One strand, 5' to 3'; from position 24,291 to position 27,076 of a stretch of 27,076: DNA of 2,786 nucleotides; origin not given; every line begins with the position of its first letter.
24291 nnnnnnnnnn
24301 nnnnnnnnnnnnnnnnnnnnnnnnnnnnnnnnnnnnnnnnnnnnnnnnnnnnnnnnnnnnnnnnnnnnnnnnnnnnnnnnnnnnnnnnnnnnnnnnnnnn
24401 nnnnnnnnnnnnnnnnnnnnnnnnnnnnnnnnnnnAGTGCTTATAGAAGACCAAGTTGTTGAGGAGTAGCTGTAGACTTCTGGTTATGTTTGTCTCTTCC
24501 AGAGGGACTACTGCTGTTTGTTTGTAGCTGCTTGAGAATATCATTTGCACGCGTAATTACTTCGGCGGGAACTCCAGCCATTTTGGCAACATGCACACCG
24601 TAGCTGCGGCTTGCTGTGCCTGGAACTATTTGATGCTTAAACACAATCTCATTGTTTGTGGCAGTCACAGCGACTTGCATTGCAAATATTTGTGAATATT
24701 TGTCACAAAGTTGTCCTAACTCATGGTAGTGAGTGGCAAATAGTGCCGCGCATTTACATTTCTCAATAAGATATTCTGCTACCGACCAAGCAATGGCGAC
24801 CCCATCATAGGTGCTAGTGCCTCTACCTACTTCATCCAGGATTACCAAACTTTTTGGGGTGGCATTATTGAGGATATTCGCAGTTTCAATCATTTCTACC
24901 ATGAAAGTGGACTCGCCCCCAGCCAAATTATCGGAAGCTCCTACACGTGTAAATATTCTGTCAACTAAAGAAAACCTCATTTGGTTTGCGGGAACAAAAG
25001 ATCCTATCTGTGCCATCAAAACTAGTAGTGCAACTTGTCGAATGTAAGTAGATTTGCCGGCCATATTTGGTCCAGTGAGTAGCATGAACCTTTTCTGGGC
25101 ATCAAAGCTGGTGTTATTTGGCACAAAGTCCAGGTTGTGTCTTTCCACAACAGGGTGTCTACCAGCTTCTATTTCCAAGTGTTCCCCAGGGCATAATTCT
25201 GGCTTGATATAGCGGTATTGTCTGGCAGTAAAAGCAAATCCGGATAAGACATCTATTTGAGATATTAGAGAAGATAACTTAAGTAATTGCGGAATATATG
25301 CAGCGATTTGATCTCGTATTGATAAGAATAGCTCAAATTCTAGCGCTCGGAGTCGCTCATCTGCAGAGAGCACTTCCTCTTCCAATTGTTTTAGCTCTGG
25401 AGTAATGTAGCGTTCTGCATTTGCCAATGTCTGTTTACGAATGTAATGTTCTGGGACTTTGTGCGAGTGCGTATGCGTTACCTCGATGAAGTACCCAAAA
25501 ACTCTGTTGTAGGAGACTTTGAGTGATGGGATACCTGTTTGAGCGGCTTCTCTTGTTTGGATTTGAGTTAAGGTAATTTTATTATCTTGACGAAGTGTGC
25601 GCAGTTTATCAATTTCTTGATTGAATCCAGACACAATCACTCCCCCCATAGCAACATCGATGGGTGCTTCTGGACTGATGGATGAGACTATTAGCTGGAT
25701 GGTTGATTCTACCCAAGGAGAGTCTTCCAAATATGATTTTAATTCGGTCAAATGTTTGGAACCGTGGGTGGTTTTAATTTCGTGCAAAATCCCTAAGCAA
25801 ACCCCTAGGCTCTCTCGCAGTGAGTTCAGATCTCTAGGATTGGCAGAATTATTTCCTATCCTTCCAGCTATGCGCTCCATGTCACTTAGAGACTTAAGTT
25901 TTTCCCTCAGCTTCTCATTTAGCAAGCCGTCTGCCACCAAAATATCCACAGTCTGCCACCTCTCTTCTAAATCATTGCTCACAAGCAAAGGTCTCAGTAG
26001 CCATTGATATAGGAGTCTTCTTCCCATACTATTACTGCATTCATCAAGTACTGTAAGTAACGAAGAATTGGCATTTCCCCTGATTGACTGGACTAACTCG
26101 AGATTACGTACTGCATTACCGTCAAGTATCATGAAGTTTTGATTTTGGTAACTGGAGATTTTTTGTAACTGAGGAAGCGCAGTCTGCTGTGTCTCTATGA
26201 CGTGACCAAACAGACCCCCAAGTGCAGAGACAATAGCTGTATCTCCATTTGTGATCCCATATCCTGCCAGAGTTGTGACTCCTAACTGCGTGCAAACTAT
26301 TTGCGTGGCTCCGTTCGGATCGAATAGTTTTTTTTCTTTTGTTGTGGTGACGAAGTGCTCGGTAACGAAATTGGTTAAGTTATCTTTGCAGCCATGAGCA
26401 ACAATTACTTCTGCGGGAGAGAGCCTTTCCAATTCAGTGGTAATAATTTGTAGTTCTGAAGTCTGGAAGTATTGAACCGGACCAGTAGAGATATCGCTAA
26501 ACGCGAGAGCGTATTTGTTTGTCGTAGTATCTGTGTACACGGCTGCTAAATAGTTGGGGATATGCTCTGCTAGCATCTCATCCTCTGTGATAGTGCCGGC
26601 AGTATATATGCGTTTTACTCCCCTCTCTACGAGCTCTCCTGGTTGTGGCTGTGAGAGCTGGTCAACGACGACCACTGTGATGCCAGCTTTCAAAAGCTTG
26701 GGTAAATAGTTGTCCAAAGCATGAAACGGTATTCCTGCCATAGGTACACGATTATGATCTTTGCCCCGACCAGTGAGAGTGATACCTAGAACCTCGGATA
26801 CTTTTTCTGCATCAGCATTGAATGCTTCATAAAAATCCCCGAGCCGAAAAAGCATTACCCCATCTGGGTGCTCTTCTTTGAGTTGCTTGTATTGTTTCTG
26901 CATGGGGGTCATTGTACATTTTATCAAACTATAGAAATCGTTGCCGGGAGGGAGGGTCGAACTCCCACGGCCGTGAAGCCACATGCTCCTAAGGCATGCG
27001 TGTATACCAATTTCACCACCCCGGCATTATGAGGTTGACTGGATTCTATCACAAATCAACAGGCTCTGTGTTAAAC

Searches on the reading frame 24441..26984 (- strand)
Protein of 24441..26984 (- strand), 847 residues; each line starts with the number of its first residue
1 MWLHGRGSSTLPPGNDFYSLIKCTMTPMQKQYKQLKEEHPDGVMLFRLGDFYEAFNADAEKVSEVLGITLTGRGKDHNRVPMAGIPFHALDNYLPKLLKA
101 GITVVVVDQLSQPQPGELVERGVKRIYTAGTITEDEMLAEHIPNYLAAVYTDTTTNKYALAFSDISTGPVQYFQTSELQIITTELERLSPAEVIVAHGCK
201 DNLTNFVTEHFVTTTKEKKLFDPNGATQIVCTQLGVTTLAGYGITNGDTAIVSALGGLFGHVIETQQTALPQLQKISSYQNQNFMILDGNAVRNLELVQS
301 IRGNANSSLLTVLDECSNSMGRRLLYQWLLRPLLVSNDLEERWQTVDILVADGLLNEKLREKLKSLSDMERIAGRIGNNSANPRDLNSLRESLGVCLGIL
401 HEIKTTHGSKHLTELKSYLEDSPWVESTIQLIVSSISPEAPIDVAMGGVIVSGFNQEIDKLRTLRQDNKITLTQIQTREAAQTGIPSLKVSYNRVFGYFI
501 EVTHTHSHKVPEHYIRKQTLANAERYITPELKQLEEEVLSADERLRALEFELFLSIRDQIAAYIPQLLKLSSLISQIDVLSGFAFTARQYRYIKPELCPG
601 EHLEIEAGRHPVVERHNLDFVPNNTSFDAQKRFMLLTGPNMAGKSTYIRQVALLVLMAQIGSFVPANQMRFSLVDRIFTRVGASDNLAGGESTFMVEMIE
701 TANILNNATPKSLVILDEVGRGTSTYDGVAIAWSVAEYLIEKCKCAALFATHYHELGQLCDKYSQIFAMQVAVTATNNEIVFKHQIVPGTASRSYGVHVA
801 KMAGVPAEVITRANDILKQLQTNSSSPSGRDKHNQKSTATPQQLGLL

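Call 10: search_protein_families(library=pfam, proteins=[window:24441-26984:-], max_evalue=0.001)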
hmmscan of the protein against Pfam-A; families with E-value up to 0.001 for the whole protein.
window:24441-26984:- (847 aa): 5 families
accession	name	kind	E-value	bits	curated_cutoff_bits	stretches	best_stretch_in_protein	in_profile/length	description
PF00488.27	MutS_V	-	2.3e-86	289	30.2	1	634-821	1-188/188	MutS domain V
PF05192.23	MutS_III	-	2.7e-41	142.5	34.1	1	290-584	1-194/194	MutS domain III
PF01624.25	MutS_I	-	2.9e-36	124.6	20.6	1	26-136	1-113/113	MutS domain I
PF05190.23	MutS_IV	-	9e-30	103.2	22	1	453-543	1-91/92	MutS family domain IV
PF05188.22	MutS_II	-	1.4e-17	64.7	25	1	144-274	1-133/133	MutS domain II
